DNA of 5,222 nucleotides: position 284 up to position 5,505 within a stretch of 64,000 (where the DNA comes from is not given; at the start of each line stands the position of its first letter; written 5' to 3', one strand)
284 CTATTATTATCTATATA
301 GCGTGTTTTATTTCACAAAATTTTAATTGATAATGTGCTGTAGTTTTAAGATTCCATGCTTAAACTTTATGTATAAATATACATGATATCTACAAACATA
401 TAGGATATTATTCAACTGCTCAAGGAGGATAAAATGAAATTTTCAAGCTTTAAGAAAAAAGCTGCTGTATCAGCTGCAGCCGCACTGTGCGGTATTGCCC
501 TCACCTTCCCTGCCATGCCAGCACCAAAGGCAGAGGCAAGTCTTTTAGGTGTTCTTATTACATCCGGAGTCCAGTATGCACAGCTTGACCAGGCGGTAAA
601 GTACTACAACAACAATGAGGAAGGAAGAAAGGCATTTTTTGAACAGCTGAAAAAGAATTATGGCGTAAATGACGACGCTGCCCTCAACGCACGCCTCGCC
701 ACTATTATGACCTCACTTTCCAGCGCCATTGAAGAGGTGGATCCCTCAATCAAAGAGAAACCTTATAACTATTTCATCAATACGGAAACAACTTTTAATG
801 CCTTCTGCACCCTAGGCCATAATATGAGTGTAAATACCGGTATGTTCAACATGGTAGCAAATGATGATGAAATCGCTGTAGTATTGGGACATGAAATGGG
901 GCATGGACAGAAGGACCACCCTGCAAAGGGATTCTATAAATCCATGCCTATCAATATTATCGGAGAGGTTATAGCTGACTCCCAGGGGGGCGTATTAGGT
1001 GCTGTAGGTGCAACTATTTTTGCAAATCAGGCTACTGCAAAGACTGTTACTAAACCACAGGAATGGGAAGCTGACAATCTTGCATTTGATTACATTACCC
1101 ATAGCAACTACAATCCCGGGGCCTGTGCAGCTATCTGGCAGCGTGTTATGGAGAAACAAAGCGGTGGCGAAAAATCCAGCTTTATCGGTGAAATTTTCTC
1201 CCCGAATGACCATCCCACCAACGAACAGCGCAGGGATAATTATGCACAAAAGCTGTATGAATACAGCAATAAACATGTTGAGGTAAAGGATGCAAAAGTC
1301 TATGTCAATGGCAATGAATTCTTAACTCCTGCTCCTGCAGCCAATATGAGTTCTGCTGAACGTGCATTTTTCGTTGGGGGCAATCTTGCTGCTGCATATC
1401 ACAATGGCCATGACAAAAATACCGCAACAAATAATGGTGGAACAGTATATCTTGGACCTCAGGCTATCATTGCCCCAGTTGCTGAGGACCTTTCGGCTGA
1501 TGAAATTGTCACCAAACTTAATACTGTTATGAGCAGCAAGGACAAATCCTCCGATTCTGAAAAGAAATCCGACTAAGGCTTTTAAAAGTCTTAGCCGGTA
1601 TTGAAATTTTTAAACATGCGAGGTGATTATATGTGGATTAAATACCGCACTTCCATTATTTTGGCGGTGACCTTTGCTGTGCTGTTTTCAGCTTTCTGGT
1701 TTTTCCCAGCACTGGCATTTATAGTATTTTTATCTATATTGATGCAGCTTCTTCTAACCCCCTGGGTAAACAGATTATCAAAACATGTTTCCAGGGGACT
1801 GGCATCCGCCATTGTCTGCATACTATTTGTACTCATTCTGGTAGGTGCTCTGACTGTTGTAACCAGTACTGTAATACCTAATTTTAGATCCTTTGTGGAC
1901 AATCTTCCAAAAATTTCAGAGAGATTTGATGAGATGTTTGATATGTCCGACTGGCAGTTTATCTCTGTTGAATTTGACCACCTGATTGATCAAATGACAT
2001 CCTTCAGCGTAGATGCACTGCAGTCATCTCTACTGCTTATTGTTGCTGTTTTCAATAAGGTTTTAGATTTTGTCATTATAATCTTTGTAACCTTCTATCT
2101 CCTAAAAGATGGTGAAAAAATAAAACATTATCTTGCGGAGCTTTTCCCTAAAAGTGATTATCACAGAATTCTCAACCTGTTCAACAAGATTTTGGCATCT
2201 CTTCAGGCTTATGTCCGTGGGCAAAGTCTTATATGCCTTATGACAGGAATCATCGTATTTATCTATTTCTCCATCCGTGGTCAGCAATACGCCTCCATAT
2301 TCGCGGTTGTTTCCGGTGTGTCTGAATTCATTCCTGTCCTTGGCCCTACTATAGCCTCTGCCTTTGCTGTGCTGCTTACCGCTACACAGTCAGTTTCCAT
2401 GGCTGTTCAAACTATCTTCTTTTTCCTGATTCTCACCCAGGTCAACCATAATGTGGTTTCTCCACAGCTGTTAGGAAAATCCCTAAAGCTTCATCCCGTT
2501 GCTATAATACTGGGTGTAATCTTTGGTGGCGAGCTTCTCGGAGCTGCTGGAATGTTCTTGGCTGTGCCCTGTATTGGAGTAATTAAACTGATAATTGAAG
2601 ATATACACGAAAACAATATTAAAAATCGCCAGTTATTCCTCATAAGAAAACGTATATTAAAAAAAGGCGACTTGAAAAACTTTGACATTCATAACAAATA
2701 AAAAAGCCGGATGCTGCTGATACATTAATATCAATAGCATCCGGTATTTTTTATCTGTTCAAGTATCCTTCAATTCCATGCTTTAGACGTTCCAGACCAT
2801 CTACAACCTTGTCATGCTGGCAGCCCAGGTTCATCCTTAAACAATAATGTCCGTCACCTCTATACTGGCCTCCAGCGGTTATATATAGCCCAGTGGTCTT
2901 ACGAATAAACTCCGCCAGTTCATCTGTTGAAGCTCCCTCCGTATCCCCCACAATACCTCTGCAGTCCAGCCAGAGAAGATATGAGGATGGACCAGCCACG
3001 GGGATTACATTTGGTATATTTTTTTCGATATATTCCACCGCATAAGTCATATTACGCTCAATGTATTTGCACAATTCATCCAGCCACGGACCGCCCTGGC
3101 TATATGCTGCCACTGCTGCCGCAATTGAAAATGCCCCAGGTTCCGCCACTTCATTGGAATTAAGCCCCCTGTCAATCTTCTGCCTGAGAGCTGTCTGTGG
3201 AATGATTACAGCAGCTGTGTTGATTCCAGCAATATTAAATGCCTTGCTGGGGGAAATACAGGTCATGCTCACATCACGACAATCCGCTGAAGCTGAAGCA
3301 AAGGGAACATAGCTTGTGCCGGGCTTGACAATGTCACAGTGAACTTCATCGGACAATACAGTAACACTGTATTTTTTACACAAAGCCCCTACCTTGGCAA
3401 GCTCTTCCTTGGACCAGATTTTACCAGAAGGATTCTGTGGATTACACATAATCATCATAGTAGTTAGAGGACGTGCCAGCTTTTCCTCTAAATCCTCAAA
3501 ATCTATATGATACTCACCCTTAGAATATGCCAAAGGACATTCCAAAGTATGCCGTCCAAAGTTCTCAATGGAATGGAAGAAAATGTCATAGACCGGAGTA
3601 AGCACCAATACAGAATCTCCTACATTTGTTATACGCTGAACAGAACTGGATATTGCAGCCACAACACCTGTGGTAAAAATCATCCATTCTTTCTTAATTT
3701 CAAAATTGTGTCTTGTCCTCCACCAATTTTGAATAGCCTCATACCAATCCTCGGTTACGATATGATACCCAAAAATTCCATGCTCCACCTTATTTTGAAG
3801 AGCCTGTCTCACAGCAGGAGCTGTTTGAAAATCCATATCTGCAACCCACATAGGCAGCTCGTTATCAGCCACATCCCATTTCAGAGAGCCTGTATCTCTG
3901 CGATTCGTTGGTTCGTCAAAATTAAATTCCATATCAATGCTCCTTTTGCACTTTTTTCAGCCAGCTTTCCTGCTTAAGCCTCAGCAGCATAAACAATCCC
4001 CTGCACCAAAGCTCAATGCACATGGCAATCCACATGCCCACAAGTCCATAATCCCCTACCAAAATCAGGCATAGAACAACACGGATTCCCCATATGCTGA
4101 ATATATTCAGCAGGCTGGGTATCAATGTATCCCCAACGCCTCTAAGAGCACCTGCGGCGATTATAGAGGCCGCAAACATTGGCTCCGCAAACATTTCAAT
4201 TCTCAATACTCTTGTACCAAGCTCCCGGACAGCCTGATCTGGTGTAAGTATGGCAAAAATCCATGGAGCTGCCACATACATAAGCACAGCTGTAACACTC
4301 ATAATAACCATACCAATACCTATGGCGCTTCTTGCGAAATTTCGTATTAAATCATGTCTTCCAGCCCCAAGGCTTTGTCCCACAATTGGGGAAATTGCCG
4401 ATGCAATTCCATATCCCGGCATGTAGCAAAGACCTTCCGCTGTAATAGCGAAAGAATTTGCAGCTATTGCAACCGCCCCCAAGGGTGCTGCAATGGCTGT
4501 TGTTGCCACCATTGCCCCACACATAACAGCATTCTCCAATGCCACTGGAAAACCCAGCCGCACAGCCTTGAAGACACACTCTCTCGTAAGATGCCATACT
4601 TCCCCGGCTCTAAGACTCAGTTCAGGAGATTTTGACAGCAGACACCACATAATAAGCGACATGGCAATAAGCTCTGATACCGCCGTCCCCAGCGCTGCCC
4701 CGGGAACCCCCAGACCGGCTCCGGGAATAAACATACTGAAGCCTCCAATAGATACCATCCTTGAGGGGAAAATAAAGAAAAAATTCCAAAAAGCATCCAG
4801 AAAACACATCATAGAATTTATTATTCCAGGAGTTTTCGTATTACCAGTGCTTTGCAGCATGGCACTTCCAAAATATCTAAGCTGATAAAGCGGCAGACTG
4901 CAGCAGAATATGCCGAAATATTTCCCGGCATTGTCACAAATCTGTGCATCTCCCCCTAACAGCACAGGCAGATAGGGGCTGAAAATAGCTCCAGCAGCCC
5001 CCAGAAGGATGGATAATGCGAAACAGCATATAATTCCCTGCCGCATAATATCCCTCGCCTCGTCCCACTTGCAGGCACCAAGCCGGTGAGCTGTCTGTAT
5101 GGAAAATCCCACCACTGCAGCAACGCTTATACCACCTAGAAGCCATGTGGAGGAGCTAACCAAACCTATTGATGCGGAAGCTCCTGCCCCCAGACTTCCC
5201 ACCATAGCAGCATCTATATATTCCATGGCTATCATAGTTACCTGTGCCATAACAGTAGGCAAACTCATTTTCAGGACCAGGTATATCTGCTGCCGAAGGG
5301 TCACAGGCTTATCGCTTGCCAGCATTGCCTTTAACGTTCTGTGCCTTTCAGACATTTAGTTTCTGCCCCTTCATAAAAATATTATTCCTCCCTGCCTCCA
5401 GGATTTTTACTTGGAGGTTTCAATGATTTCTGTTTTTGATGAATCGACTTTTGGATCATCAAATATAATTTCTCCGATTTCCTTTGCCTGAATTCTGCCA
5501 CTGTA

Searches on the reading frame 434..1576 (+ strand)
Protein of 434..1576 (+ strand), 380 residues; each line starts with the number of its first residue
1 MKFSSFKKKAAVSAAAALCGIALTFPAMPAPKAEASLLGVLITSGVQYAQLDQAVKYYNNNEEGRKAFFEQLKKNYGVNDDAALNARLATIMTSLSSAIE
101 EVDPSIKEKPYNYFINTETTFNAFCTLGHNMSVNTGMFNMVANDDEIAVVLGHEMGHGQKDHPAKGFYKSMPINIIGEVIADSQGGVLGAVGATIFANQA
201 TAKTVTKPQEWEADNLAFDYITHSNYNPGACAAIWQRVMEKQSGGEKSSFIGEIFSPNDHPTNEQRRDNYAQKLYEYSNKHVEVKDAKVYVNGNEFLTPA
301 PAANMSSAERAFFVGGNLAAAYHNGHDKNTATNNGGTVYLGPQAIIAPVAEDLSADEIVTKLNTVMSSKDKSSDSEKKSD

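Call 26: search_protein_families(library=pfam, proteins=[window:434-1576:+], max_evalue=0.000001)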
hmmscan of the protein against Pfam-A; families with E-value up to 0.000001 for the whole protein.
window:434-1576:+ (380 aa): 1 family
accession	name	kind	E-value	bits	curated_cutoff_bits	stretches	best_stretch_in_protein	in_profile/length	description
PF01435.24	Peptidase_M48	-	1e-17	65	20.3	1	105-266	19-178/186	Peptidase family M48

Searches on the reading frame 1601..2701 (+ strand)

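Call 26: search_protein_families(library=pfam, proteins=[window:1601-2701:+], max_evalue=0.000001)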
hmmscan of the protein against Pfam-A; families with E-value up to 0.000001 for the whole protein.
window:1601-2701:+ (366 aa): 1 family
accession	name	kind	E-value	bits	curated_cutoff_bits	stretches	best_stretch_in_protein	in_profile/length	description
PF01594.21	AI-2E_transport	-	5.9e-60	203.6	34.3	1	19-335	2-326/327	AI-2E family transporter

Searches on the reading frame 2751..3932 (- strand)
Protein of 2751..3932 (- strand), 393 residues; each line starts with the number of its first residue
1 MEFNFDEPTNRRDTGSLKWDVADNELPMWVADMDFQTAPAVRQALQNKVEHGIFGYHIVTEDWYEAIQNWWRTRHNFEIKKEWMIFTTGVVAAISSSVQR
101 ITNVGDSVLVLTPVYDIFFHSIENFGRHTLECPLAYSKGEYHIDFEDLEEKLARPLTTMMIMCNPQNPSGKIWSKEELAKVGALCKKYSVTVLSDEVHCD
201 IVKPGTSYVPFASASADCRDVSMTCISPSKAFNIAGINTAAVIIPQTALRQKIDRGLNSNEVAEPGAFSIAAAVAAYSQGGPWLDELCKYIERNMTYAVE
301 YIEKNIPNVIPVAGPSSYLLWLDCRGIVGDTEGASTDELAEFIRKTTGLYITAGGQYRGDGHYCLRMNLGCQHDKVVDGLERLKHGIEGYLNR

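Call 26: search_protein_families(library=pfam, proteins=[window:2751-3932:-], max_evalue=0.000001)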
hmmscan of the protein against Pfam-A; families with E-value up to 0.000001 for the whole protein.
window:2751-3932:- (393 aa): 1 family
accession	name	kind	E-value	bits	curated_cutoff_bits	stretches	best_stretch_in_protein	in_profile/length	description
PF00155.27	Aminotran_1_2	-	2.8e-37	129.2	19.7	1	32-381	10-359/361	Aminotransferase class I and II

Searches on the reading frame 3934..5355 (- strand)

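Call 26: search_protein_families(library=pfam, proteins=[window:3934-5355:-], max_evalue=0.000001)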
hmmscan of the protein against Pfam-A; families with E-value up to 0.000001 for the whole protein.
window:3934-5355:- (473 aa): 2 families
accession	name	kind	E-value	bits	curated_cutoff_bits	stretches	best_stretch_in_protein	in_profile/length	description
PF01554.23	MatE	-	5.9e-47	159.8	24.9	2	270-431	1-161/161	MatE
PF03023.19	MurJ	-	5.1e-07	29.1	27.4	0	24-239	196-399/451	Lipid II flippase MurJ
